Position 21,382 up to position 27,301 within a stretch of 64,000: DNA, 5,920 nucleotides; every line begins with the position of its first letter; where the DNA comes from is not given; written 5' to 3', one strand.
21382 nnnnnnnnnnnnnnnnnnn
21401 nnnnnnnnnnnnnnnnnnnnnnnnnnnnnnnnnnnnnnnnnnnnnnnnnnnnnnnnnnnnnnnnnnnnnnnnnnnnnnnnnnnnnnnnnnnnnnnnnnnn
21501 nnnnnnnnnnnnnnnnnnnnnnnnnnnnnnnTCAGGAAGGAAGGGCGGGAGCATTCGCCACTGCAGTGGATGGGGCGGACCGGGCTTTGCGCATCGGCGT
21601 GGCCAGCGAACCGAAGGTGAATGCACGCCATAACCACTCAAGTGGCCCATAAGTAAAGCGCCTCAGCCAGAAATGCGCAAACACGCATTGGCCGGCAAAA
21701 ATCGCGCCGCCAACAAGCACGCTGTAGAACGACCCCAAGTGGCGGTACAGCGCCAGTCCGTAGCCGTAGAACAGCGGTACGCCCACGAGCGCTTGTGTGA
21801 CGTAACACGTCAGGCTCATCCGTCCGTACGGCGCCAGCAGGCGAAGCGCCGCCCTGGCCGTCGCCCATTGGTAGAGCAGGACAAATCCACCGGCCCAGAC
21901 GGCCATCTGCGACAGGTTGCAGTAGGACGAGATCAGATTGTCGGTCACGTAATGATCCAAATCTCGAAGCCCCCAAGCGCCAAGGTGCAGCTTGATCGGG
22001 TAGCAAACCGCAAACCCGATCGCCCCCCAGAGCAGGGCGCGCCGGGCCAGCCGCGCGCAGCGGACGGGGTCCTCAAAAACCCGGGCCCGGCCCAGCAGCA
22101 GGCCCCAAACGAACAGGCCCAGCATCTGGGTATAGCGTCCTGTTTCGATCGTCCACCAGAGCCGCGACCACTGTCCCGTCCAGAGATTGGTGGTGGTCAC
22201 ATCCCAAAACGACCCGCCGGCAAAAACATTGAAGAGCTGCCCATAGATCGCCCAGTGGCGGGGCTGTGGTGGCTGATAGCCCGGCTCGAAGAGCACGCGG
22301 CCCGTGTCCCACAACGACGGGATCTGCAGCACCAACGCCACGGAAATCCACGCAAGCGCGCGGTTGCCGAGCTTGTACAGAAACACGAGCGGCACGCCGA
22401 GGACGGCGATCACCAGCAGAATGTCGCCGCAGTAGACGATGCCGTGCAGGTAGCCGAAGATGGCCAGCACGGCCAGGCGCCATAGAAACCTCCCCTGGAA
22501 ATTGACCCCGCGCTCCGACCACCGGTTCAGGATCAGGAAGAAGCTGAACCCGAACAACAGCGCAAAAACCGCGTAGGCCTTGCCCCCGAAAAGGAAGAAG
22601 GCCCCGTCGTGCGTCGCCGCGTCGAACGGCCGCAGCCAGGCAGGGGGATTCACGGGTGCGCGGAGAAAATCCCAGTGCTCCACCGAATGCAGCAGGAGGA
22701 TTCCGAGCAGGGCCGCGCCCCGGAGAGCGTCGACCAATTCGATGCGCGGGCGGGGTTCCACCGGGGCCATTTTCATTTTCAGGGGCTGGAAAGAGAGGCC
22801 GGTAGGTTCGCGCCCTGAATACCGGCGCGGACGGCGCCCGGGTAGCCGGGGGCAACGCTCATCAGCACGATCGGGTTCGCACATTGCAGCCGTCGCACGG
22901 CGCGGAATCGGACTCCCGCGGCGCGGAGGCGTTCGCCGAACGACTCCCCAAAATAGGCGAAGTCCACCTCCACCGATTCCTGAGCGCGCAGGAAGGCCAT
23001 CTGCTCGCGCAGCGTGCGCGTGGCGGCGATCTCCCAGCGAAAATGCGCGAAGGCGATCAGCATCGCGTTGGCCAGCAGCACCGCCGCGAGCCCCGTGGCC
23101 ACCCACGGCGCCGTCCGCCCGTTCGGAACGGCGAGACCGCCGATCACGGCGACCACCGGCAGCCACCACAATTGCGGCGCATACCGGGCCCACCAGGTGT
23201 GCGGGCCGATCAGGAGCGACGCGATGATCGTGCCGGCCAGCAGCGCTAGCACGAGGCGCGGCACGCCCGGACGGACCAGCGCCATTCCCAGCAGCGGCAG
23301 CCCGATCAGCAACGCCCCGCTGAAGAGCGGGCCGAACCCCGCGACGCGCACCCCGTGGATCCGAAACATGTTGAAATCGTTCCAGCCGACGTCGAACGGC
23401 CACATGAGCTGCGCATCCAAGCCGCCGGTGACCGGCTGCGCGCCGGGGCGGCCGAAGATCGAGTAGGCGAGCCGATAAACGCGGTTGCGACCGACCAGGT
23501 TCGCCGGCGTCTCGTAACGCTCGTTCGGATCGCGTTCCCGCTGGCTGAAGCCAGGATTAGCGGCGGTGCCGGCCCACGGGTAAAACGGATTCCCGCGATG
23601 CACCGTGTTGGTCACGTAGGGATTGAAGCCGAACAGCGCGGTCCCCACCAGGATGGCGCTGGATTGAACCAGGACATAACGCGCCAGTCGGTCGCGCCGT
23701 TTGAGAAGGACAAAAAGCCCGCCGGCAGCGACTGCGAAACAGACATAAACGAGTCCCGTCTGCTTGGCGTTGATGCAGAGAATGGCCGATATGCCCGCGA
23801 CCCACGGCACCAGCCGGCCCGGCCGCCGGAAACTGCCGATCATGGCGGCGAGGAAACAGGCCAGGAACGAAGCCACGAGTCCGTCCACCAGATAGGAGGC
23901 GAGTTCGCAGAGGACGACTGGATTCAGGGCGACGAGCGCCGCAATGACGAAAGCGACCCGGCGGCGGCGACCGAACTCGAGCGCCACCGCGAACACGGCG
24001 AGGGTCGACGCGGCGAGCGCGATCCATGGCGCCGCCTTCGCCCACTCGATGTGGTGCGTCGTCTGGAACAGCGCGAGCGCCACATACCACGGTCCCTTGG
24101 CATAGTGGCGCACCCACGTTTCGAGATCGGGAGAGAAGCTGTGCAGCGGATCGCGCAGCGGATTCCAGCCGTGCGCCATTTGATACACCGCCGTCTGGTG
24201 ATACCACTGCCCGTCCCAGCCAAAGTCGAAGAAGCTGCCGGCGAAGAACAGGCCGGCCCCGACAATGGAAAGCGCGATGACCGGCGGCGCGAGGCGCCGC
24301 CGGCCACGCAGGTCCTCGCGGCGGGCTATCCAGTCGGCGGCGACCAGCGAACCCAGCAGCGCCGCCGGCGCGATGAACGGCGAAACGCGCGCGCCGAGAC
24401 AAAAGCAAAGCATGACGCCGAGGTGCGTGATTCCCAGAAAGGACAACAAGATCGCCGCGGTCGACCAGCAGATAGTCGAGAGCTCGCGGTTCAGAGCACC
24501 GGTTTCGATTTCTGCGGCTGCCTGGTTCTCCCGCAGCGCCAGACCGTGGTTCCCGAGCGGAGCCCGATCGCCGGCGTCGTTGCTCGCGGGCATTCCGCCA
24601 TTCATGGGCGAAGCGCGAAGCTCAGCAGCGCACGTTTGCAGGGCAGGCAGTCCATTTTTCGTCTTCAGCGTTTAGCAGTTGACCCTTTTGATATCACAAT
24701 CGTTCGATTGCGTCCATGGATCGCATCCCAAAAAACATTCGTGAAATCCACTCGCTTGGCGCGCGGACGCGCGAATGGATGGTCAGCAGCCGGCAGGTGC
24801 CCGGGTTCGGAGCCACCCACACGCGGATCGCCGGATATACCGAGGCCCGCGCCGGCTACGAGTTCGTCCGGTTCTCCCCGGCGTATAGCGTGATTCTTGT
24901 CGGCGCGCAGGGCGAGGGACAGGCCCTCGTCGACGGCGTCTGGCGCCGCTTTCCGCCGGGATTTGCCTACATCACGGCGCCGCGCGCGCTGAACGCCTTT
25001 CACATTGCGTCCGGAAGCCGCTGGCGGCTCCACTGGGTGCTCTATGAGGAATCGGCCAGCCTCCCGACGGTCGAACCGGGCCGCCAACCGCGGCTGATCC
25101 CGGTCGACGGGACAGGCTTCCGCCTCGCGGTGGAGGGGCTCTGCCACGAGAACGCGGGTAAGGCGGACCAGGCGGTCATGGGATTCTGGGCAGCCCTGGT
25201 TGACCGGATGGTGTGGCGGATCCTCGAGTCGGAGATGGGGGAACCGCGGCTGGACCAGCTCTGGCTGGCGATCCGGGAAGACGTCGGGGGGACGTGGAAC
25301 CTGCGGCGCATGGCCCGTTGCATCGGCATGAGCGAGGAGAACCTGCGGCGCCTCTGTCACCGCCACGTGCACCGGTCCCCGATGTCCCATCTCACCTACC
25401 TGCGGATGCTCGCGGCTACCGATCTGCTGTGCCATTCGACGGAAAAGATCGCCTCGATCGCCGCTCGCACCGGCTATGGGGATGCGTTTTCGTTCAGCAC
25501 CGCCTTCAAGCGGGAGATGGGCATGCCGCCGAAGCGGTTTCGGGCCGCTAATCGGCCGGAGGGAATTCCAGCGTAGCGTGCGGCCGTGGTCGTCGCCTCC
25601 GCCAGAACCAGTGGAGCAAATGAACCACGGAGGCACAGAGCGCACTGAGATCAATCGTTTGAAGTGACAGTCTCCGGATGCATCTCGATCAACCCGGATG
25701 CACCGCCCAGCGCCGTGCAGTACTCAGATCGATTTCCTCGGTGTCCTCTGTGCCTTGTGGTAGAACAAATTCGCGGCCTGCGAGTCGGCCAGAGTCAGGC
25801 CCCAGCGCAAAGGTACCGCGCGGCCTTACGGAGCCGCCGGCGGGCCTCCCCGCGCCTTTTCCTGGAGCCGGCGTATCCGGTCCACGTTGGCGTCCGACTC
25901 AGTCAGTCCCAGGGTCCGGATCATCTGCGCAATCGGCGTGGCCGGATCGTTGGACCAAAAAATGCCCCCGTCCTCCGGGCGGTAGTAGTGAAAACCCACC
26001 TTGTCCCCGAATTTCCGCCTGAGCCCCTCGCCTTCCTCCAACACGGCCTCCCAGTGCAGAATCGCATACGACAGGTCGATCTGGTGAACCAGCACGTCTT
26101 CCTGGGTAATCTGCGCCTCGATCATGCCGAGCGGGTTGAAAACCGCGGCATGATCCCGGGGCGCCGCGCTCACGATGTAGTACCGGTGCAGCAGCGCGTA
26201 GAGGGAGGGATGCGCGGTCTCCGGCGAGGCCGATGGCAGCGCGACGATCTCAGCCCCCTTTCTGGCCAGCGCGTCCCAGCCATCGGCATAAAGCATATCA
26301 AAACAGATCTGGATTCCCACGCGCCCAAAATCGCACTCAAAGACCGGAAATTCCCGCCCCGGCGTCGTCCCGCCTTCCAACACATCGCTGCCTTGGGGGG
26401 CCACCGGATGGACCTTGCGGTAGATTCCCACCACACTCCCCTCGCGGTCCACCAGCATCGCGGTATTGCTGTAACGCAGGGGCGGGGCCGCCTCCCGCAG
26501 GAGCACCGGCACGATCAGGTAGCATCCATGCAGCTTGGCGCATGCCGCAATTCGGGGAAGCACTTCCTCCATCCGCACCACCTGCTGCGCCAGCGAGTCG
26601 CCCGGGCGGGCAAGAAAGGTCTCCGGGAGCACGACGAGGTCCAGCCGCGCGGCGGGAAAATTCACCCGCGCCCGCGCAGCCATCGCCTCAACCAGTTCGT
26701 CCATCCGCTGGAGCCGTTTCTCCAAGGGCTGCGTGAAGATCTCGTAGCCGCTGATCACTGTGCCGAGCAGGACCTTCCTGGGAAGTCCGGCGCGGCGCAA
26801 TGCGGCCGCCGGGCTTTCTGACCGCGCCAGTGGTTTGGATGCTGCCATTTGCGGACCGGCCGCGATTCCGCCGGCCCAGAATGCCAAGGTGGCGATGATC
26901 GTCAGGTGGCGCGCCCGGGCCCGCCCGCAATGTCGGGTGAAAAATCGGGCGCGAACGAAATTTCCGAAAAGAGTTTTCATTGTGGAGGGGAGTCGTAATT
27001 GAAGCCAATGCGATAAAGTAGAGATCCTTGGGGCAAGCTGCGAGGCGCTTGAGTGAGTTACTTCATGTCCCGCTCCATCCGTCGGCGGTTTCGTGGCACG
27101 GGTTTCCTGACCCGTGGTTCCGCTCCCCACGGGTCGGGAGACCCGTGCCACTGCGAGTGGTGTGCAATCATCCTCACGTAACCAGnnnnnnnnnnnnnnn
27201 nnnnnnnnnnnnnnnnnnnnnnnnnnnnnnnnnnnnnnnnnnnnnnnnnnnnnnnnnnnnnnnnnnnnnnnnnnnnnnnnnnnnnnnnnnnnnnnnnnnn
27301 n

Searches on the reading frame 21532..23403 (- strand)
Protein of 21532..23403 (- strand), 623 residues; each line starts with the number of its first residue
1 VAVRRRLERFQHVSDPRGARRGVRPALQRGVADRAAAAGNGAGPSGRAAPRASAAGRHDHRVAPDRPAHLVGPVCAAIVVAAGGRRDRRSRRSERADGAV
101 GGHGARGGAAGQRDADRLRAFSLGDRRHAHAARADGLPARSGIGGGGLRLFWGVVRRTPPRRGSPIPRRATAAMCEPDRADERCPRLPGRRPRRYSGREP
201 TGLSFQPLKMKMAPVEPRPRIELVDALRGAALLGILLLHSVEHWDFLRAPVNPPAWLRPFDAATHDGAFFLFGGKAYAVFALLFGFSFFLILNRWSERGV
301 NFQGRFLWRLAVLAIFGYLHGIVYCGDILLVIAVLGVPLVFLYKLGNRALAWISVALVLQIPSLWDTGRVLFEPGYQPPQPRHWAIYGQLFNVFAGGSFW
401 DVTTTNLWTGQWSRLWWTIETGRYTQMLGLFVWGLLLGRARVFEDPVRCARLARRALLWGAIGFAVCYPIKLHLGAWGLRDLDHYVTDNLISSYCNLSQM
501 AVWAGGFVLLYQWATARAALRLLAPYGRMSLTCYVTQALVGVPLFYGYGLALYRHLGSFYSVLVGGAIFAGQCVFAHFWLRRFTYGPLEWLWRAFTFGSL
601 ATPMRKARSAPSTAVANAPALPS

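Call 107: search_protein_families(library=pfam, proteins=[window:21532-23403:-], max_evalue=0.00001)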
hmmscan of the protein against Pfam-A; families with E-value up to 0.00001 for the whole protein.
window:21532-23403:- (623 aa): 1 family
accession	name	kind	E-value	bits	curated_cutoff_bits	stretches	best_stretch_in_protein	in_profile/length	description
PF04235.18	DUF418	-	8.6e-37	127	23.6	1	437-598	1-162/163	Protein of unknown function (DUF418)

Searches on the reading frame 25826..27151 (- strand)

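Call 107: search_protein_families(library=pfam, proteins=[window:25826-27151:-], max_evalue=0.00001)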
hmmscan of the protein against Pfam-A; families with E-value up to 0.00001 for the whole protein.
window:25826-27151:- (441 aa): 1 family
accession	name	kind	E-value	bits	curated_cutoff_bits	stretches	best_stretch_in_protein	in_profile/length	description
PF00795.27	CN_hydrolase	-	1.8e-25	90.2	23.2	1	141-362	12-250/256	Carbon-nitrogen hydrolase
